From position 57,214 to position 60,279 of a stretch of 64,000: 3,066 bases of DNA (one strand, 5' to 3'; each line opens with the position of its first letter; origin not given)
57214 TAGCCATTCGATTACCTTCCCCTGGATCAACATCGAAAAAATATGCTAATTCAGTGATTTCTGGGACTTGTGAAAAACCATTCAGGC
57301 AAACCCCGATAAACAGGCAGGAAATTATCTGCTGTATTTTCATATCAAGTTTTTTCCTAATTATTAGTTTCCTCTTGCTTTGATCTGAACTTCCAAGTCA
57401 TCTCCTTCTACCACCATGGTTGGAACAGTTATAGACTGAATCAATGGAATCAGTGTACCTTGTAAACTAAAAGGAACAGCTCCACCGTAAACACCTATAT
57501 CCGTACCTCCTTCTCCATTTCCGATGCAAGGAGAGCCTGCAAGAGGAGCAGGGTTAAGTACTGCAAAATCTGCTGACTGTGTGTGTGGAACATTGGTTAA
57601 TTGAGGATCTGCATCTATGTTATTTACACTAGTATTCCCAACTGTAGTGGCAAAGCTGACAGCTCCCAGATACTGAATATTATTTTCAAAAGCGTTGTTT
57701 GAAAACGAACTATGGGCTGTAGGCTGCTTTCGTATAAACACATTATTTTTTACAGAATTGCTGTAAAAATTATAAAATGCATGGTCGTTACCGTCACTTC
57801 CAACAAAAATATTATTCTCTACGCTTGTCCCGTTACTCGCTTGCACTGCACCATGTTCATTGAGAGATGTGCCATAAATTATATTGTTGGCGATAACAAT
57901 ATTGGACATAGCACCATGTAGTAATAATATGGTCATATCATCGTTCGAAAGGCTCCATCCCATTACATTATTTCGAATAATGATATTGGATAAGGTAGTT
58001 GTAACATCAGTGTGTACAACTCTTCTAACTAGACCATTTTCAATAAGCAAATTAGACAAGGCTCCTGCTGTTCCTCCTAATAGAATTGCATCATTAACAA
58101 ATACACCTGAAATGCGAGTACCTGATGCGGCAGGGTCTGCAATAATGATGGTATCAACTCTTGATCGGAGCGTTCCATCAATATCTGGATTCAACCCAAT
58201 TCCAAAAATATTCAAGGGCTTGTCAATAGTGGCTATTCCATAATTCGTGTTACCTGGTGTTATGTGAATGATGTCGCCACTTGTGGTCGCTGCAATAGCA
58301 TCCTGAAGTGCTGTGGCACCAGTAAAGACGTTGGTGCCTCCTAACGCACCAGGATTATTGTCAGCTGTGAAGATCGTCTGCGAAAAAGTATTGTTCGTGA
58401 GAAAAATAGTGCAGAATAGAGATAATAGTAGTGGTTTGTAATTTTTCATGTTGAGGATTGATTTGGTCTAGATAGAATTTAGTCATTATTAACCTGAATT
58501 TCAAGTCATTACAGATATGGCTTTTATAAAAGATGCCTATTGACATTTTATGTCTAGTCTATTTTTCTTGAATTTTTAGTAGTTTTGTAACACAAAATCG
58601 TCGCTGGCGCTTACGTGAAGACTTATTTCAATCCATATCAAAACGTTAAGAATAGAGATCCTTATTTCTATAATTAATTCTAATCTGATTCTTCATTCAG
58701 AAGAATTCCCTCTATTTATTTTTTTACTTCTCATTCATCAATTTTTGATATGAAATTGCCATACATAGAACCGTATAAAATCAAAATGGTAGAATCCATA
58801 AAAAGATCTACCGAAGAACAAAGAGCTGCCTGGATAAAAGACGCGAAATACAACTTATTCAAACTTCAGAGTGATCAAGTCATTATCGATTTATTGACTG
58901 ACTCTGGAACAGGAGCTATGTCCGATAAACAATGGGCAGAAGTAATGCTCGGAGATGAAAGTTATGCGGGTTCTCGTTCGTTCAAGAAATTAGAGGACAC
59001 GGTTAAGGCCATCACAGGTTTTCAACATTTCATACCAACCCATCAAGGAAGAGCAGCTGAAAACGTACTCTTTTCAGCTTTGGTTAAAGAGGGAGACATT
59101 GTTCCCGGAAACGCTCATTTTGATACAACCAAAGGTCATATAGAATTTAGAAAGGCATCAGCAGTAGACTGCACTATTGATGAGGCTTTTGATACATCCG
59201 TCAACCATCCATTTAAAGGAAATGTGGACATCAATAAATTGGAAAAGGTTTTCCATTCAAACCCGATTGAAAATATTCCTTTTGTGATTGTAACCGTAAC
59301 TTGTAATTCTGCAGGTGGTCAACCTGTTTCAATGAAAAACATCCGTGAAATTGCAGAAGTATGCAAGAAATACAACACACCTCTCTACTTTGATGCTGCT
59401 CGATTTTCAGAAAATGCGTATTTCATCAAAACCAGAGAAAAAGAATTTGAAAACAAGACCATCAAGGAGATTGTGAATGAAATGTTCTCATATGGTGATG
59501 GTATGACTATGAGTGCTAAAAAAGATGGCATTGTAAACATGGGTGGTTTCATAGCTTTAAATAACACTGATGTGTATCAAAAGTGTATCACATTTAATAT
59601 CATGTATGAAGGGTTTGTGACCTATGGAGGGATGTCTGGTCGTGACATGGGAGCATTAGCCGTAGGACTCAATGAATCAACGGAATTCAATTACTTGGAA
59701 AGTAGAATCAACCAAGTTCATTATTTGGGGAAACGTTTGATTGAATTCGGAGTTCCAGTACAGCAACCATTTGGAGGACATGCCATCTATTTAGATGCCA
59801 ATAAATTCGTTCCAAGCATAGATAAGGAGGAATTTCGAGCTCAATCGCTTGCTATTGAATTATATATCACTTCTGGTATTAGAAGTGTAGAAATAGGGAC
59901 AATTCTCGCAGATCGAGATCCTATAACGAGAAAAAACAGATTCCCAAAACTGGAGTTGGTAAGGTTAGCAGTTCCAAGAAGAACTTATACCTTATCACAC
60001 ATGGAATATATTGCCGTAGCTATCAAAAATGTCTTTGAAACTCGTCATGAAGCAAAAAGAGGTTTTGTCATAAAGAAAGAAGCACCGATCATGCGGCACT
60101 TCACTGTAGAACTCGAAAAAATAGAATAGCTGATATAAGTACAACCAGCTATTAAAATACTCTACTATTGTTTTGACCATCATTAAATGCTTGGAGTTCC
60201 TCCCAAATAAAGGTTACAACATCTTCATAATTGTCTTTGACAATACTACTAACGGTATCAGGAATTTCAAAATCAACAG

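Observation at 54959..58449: Beta-helix protein paired with a seven-repeat 'DPG' T9SS protein: candidate piggy-back secretion or multivalent display system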

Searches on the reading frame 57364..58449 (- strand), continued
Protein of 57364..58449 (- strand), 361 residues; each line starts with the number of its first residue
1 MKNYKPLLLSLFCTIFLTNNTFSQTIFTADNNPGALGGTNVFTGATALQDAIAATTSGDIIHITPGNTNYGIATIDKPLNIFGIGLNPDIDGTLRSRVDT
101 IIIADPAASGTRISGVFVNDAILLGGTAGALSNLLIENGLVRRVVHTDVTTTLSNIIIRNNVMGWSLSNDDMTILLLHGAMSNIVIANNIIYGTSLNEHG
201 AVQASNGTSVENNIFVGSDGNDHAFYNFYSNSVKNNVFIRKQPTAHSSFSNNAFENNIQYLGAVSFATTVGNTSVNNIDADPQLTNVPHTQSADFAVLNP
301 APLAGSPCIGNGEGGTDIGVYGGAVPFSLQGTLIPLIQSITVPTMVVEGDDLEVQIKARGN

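Call 69: predict_structure(alignment_id=A5)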
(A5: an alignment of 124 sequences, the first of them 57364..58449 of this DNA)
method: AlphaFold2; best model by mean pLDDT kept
length: 361 residues; sequences in the alignment: 124
mean_pLDDT: 93.8   pTM: 0.89
mean pLDDT of the five models: 93.8, 93.2, 92.7, 92.2, 91.9
residues with pLDDT >= 90: 294; 70-90: 59; 50-70: 8; < 50: 0
segments of 3 or more residues with pLDDT < 50: none
pLDDT, mean of each block of 10 residues (from residue 1): 75 83 90 97 98 98 97 98 89 89 98 98 98 98 98 98 93 96 98 85 97 96 96 98 96 98 94 98 95 93 98 97 93 81 89 85 61
secondary structure, 60 per line:
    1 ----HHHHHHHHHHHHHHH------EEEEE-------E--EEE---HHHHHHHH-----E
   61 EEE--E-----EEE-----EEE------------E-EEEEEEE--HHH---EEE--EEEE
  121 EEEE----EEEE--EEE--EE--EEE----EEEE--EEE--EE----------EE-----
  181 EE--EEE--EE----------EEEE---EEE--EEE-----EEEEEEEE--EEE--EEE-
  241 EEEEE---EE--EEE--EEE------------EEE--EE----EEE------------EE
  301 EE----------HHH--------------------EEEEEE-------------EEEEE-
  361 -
elements in order: H5-19 E26-30 E41-43 H47-54 E60-63 E72-74 E80-82 E97-103 E112-114 E117-124 E129-132 E135-137 E144-146 E151-154 E157-159 E185-187 E202-205 E209-211 E214-216 E222-229 E232-234 E237-239 E241-245 E253-255 E258-260 E273-275 E284-286 E299-302 E336-341 E355-359

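Call 72: fold_search(model_id=the predicted structure, library=pdb)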
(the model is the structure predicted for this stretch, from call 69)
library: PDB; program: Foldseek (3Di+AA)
matches with E <= 10: 202; with E <= 0.001: 8
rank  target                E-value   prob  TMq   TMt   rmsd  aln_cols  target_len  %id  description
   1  7dmk_B                1.8e-05  1.00  0.44  0.24   9.3       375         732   13  PL6 alginate lyase BcAlyPL6 (released 2021-10-06)
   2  7dmk_D                3.4e-05  1.00  0.39  0.20  13.0       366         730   11  PL6 alginate lyase BcAlyPL6 (released 2021-10-06)
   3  7dmk_C                9.8e-05  1.00  0.43  0.23  10.8       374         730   14  PL6 alginate lyase BcAlyPL6 (released 2021-10-06)
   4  7dmk_A                1.6e-04  1.00  0.36  0.20  11.8       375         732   12  PL6 alginate lyase BcAlyPL6 (released 2021-10-06)
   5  7o7t                  1.6e-04  1.00  0.34  0.19  10.5       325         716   14  Structure of the PL6 family alginate lyase Patl3640 from Pseudoalteromonas atlantica T6c in complex with 4-deoxy-L-eryth (released 2021-07-28)
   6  9j4l_A                2.8e-04  1.00  0.41  0.38   9.1       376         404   14  Crystal structure of GH9l Inulin fructotransferases (IFTase) (released 2024-09-04)
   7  9j4i_A                3.7e-04  1.00  0.41  0.38   8.9       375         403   14  Crystal structure of GH9l Inulin fructotransferases (IFTase) in compex with fruetosyl nystose (GF4) (released 2024-09-04)
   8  6kfn                  5.2e-04  1.00  0.31  0.37  10.3       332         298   16  Crystal structure of alginate lyase from Paenibacillus sp. str. FPU-7 (released 2019-10-30)
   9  9qrm_B                1.3e-03  1.00  0.34  0.23  10.1       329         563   12  X-ray structure of Kp32gp38 in complex with K21 pyr5 (released 2025-09-03)
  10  1ru4                  1.3e-03  1.00  0.42  0.39   9.2       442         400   11  Crystal structure of pectate lyase Pel9A (released 2004-04-13)
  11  9j4l_B                2.0e-03  1.00  0.45  0.41   8.3       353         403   15  Crystal structure of GH9l Inulin fructotransferases (IFTase) (released 2024-09-04)
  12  7o7a_A                2.5e-03  0.99  0.29  0.26  10.1       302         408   14  Structure of the PL6 family alginate lyase Pedsa0632 from Pseudopedobacter saltans (released 2021-07-28)
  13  7v6i_A                3.0e-03  1.00  0.41  0.26  11.6       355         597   12  Crystal structure of lacto-N-biosidase BsaX from Bifidobacterium saguini, lacto-N-biose complex (released 2022-02-09)
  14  7o77                  3.3e-03  0.91  0.24  0.14  13.4       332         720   11  Structure of the PL6 family alginate lyase Patl3640 from Pseudoalteromonas atlantica T6c (released 2021-07-28)
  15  5olq_A                3.8e-03  0.97  0.29  0.25  11.8       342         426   11  Rhamnogalacturonan lyase (released 2017-11-29)
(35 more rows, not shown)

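Call 77: find_encoding_contigs(protein=P0348, flank=5000, max_places=1)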
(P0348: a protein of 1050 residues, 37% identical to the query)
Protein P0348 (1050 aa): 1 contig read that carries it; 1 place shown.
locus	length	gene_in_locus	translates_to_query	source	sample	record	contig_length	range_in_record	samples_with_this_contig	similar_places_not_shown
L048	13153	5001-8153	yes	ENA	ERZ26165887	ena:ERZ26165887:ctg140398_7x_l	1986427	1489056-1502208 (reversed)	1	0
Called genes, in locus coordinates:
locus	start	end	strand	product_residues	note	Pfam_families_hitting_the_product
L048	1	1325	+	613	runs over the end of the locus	PF17914:HopA1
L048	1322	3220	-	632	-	PF00515:TPR_1 (faint), PF07719:TPR_2 (faint), PF13181:TPR_8 (faint), PF13374:TPR_10 (faint), PF13176:TPR_7 (faint), PF13424:TPR_12, PF07730:HisKA_3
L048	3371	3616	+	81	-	-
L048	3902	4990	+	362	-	-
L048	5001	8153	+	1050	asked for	-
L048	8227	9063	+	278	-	-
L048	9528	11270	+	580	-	PF07696:7TMR-DISMED2, PF07695:7TMR-DISM_7TM, PF07730:HisKA_3 (faint), PF02518:HATPase_c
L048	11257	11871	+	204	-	PF00072:Response_reg, PF00196:GerE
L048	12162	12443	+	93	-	PF04397:LytTR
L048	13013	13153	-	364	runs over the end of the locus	PF00155:Aminotran_1_2, PF01053:Cys_Met_Meta_PP, PF00266:Aminotran_5, PF01212:Beta_elim_lyase (weak)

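Call 78: find_encoding_contigs(protein=P0305, flank=5000, max_places=1)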
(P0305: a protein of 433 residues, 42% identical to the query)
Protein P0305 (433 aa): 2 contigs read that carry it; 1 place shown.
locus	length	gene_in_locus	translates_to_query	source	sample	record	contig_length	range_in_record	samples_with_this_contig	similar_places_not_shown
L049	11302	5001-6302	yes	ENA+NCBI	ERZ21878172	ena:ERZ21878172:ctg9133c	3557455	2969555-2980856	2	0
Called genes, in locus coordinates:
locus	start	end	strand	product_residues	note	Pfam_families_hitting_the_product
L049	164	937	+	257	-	PF08281:Sigma70_r4_2 (faint), PF00196:GerE, PF13384:HTH_23 (weak)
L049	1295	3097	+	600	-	-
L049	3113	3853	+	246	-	-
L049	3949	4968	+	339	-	-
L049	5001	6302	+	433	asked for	PF07495:Y_Y_Y (faint), PF18962:Por_Secre_tail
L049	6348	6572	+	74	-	-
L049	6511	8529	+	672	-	PF09603:Fib_succ_major, PF03781:FGE-sulfatase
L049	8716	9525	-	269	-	PF00196:GerE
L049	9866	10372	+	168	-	PF18962:Por_Secre_tail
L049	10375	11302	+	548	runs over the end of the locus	PF14322:SusD-like_3, PF07980:SusD_RagB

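Call 79: find_encoding_contigs(protein=P0349, flank=5000, max_places=1)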
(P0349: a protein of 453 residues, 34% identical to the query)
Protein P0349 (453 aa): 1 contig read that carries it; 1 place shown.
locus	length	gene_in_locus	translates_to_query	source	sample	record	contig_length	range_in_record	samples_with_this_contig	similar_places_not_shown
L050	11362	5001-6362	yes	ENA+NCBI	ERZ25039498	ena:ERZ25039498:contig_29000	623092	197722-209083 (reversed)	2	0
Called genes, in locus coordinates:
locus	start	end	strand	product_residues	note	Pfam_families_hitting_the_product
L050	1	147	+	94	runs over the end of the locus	-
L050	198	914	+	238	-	PF12706:Lactamase_B_2, PF13483:Lactamase_B_3 (weak)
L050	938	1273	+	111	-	PF01253:SUI1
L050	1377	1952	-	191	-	PF14730:DUF4468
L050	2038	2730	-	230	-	PF13489:Methyltransf_23 (weak), PF08241:Methyltransf_11, PF13649:Methyltransf_25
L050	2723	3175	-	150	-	-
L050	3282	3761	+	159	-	PF02780:Transketolase_C, PF22613:Transketolase_C_1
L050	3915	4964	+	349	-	-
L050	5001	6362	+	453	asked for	-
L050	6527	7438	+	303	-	PF18962:Por_Secre_tail (weak)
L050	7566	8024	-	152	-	PF01926:MMR_HSR1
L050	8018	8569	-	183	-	PF01018:GTP1_OBG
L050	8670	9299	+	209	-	PF14014:DUF4230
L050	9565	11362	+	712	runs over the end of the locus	PF13623:SurA_N_2, PF13624:SurA_N_3, PF13616:Rotamase_3, PF00639:Rotamase, PF13145:Rotamase_2 (weak)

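Call 80: find_encoding_contigs(protein=P0320, flank=5000, max_places=1)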
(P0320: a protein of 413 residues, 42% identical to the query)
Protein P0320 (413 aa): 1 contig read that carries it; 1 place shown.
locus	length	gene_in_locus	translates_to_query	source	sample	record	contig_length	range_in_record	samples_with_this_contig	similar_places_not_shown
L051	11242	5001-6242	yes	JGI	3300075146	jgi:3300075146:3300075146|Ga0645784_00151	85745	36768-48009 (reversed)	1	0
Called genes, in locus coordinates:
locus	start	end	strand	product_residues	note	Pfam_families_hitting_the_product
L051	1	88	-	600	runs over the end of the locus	PF07696:7TMR-DISMED2, PF07695:7TMR-DISM_7TM, PF13581:HATPase_c_2 (weak), PF02518:HATPase_c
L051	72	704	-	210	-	PF00072:Response_reg, PF00196:GerE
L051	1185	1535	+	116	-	-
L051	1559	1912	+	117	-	-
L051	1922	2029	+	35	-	-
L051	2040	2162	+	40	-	-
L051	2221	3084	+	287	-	-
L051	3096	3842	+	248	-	PF05593:RHS_repeat (faint)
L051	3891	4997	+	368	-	-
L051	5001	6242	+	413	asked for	PF13620:CarboxypepD_reg, PF17210:SdrD_B, PF17802:SpaA (weak), PF22904:NOMO1-like_2nd, PF11974:bMG3 (weak)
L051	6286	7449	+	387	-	-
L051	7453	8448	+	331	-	PF19077:Big_13 (faint), PF07495:Y_Y_Y (faint), PF17210:SdrD_B, PF13620:CarboxypepD_reg, PF17802:SpaA (weak), PF22904:NOMO1-like_2nd, PF11974:bMG3 (weak)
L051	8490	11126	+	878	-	PF01833:TIG, PF01839:FG-GAP (faint), PF13517:FG-GAP_3, PF00963:Cohesin, PF13620:CarboxypepD_reg, PF17210:SdrD_B (weak), PF22904:NOMO1-like_2nd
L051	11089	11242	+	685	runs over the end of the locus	PF00963:Cohesin, PF18962:Por_Secre_tail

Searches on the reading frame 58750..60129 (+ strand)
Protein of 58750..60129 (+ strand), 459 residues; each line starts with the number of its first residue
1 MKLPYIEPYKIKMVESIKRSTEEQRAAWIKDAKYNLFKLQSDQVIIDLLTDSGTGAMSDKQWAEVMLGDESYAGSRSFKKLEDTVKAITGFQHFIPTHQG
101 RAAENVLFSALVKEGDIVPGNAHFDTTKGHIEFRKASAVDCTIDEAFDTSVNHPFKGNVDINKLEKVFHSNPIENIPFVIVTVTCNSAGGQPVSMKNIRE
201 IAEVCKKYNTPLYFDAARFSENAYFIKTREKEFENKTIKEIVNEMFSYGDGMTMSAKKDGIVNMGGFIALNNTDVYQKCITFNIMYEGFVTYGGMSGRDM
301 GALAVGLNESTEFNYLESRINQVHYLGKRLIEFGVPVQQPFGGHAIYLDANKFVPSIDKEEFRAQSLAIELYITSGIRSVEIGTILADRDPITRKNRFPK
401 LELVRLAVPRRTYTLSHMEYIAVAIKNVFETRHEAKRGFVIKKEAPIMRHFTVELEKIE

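Call 3: search_protein_families(library=pfam, proteins=[window:58750-60129:+], max_evalue=0.1)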
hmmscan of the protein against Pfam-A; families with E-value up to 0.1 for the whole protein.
window:58750-60129:+ (459 aa): 4 families
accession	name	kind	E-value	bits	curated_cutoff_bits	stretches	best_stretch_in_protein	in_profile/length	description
PF01212.27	Beta_elim_lyase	-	5.1e-84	282.4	27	1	47-422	1-286/288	Beta-eliminating lyase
PF00155.27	Aminotran_1_2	-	0.0003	20.5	19.7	1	156-217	125-187/361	Aminotransferase class I and II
PF05889.19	SepSecS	-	0.0019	17.4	21.1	1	158-227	138-203/389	O-phosphoseryl-tRNA(Sec) selenium transferase, SepSecS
PF00282.25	Pyridoxal_deC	-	0.038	13.2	27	1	176-218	198-237/375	Pyridoxal-dependent decarboxylase conserved domain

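Call 4: search_protein_families(library=ncbifam, proteins=[window:58750-60129:+], max_evalue=0.1)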
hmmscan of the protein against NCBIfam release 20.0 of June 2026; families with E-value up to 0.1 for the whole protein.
window:58750-60129:+ (459 aa): 9 families
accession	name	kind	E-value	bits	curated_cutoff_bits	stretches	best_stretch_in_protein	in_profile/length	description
NF053783.1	TphnTnaApg1401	equivalog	1.2e-244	812.4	750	1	1-458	1-457/457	tryptophanase TnaA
NF009709.0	PRK13238.1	subfamily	9e-209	694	285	1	6-458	8-461/463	tryptophanase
TIGR02618.1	tyr_phenol_ly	equivalog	3.5e-172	573.4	720.7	1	7-455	2-449/450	tyrosine phenol-lyase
TIGR02617.1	tnaA_trp_ase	equivalog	2.5e-158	527.9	825.8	1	7-457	5-466/467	tryptophanase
TIGR03531.1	selenium_SpcS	equivalog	0.0058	15.3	224.85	1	158-233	188-259/444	O-phosphoseryl-tRNA(Sec) selenium transferase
NF006967.0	PRK09440.1-5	equivalog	0.0079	14.9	402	1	146-217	161-225/424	valine--pyruvate transaminase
NF041359.1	GntG_guanitoxin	subfamily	0.01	15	230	1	45-223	5-181/343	GntG family PLP-dependent aldolase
NF006810.0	PRK09331.1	subfamily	0.013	14.3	301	1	88-217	77-198/397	Sep-tRNA:Cys-tRNA synthetase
NF009452.0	PRK12812.1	equivalog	0.028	13.6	258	0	162-206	212-255/289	flagellar basal body rod modification protein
